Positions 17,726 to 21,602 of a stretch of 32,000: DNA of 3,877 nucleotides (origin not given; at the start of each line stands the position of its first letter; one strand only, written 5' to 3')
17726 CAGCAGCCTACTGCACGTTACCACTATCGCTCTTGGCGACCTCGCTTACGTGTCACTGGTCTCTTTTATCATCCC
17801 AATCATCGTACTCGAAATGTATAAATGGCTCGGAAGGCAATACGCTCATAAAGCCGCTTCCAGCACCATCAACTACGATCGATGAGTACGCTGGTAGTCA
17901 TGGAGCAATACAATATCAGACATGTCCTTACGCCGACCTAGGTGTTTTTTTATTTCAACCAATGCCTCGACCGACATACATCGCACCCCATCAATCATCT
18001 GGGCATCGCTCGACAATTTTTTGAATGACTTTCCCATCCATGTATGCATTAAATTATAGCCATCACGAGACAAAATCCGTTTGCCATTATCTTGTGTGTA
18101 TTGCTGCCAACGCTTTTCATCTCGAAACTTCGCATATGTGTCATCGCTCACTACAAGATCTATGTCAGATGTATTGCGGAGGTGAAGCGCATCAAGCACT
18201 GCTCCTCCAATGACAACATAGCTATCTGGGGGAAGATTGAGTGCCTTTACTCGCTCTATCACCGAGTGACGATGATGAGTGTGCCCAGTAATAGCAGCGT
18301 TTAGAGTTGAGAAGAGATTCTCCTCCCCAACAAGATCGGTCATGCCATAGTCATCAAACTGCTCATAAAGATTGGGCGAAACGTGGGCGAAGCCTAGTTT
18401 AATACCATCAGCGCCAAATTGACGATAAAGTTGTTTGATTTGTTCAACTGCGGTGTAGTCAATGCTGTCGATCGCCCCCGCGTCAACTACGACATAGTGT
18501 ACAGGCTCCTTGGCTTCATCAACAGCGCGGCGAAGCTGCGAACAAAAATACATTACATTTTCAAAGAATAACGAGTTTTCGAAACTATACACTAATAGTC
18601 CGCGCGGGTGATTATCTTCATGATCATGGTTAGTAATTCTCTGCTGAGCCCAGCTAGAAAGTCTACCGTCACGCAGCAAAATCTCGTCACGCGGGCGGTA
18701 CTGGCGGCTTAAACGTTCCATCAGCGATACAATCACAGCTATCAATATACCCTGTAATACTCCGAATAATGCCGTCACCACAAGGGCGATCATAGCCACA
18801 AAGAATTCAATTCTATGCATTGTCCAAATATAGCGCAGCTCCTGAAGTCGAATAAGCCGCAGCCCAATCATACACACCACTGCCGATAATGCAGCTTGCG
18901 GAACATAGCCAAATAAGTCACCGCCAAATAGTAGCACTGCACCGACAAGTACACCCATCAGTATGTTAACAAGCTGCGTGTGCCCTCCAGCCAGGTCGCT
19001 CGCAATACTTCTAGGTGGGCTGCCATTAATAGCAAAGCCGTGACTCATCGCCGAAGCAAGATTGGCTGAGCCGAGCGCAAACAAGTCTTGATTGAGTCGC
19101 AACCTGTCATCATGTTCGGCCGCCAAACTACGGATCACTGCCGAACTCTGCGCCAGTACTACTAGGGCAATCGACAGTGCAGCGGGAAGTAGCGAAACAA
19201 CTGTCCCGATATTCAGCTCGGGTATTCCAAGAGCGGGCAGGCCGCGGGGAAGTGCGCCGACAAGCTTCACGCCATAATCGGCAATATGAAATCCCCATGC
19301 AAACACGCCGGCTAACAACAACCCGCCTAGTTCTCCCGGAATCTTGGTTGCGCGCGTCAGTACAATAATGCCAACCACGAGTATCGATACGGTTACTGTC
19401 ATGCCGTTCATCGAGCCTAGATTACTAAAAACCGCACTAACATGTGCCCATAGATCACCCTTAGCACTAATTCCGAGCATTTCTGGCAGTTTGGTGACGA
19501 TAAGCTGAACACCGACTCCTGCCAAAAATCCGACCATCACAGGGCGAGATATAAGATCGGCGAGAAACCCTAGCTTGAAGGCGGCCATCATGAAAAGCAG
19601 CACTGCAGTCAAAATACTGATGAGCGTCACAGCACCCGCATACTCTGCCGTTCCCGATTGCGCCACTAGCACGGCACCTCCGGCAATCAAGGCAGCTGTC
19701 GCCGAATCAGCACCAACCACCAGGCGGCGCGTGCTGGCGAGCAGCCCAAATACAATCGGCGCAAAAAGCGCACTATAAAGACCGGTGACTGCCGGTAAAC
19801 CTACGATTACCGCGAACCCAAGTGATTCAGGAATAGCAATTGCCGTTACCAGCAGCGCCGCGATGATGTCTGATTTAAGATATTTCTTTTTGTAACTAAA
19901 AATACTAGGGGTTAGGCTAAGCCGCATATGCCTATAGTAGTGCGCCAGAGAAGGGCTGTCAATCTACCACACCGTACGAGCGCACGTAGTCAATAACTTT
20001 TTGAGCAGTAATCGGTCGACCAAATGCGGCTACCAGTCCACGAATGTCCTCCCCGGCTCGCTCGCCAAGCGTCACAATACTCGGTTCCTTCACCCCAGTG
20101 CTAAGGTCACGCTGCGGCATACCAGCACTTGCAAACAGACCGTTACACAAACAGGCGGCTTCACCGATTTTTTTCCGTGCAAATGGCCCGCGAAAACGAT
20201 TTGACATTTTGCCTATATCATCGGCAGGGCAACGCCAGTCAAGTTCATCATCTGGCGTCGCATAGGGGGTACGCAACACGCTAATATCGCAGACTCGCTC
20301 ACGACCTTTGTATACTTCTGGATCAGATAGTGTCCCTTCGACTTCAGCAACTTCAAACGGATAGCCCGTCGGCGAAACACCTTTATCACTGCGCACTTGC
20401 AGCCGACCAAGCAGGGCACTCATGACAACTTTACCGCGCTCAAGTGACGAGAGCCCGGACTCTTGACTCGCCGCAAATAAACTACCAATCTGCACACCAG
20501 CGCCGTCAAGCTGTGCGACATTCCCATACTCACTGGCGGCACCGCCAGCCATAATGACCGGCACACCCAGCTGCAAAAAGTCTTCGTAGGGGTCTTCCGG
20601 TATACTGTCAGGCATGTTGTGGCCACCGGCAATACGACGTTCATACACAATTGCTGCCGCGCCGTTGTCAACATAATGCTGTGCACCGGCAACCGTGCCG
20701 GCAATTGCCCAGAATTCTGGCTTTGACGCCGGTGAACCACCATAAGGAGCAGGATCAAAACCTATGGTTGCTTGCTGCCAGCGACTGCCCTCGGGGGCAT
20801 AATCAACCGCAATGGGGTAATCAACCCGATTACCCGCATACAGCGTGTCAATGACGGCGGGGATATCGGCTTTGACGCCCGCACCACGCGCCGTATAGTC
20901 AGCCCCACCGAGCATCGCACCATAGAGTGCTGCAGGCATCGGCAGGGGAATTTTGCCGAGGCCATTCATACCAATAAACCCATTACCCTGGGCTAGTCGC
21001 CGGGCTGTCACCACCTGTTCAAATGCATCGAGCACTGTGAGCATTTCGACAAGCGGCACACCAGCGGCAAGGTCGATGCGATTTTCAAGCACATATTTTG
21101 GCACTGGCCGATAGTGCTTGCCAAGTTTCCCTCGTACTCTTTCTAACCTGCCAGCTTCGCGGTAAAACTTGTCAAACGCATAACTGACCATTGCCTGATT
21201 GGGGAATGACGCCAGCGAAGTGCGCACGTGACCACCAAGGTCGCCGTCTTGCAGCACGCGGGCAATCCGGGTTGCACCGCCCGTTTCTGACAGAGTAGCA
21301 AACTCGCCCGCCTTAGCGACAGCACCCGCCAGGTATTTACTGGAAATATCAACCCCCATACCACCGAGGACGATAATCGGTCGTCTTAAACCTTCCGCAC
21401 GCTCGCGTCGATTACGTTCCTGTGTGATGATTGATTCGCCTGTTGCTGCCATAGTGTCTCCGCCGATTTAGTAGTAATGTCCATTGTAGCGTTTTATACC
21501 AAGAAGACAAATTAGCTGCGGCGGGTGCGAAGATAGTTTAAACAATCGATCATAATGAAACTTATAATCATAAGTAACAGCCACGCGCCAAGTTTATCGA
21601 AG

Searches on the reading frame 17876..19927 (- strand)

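Call 79: search_protein_families(library=pfam, proteins=[window:17876-19927:-], max_evalue=0.00001)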
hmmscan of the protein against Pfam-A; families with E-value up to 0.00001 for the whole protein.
window:17876-19927:- (684 aa): 3 families
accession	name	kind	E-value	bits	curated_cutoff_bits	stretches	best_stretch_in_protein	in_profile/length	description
PF00916.26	Sulfate_transp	-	4.8e-73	246.6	23.2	1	17-381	1-380/380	Sulfate permease family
PF01740.26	STAS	-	2.9e-15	56.4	22.6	1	440-545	6-106/106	STAS domain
PF13466.11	STAS_2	-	1.5e-06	28.7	29.2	1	462-529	12-79/80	STAS domain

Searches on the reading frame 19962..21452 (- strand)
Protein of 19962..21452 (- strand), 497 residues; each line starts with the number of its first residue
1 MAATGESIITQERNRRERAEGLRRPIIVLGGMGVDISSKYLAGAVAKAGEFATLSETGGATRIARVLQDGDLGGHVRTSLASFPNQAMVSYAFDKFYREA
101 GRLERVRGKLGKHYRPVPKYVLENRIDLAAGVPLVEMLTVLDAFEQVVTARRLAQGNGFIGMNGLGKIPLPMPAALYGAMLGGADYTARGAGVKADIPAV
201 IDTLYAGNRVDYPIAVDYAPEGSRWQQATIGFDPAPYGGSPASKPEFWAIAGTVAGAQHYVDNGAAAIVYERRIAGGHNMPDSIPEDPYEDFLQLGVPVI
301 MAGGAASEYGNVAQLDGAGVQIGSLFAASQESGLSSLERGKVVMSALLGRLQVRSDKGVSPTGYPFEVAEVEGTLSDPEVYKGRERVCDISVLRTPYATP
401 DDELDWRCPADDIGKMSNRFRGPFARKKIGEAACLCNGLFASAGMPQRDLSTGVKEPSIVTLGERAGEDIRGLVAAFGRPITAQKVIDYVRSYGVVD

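Call 79: search_protein_families(library=pfam, proteins=[window:19962-21452:-], max_evalue=0.00001)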
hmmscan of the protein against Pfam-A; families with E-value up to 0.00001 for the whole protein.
window:19962-21452:- (497 aa): 1 family
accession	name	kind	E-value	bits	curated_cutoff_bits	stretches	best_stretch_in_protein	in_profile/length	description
PF03060.21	NMO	-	1.8e-06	28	28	0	250-346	142-245/331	Nitronate monooxygenase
